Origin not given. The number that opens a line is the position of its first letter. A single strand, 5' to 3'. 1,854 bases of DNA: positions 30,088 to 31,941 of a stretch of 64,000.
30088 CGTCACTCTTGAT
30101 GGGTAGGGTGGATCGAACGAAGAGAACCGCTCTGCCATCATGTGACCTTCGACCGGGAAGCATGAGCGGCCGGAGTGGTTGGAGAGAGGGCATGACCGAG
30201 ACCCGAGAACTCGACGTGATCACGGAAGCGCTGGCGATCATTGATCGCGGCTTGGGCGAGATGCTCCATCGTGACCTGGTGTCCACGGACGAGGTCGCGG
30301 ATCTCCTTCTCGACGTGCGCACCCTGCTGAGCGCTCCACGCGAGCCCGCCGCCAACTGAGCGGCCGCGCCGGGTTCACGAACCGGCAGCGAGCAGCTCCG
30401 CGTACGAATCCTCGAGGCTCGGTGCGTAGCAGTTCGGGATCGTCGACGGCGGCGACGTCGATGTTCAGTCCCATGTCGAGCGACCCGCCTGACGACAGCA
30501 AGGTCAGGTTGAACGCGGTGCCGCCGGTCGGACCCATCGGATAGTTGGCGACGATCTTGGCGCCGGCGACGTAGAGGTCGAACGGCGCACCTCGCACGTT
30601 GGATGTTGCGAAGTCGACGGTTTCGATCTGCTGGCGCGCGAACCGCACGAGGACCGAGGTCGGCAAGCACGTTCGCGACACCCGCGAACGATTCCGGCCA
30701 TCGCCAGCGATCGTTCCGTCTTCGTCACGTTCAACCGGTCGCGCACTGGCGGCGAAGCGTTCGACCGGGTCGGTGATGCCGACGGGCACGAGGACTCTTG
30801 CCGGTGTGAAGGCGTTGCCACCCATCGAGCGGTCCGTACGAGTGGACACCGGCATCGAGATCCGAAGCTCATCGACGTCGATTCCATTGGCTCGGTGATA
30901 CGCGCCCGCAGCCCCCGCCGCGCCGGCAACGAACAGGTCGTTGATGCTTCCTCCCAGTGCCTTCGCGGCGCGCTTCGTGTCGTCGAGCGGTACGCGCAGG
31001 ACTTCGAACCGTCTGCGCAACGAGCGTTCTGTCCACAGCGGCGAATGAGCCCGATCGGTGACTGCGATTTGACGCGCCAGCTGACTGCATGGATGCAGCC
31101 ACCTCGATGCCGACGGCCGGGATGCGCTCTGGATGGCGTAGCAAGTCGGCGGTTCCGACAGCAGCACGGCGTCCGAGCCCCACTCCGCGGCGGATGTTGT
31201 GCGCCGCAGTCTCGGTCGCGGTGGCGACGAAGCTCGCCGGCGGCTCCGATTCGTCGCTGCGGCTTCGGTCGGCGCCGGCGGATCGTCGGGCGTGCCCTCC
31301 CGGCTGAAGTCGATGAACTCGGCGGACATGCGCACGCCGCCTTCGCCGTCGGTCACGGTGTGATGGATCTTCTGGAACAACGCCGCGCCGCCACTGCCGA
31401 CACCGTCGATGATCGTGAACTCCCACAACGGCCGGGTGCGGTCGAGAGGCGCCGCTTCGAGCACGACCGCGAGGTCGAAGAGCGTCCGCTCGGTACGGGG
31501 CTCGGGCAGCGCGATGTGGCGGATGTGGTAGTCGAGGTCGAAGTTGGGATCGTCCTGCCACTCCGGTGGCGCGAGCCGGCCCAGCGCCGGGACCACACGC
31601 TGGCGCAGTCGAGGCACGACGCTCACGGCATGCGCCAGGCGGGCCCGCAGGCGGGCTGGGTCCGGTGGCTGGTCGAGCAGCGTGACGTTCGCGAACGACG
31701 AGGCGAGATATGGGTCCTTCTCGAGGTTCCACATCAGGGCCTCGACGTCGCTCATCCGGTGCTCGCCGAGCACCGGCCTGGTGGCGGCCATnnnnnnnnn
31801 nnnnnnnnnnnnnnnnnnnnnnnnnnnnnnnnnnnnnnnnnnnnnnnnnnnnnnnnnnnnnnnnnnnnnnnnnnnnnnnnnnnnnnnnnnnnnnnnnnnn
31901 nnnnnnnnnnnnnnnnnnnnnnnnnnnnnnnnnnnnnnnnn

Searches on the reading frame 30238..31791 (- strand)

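Call 77: search_protein_families(library=pfam, proteins=[window:30238-31791:-], max_evalue=0.001)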
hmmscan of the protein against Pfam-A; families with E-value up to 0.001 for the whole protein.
window:30238-31791:- (517 aa): 2 families
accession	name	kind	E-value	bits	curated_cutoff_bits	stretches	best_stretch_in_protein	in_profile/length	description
PF03007.21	WS_DGAT_cat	-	2.3e-50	172.3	23.6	1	13-286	1-262/263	Wax ester synthase/diacylglycerol acyltransferase catalytic domain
PF06974.18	WS_DGAT_C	-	1e-12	48.7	20.7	1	325-455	2-133/145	WS/DGAT C-terminal domain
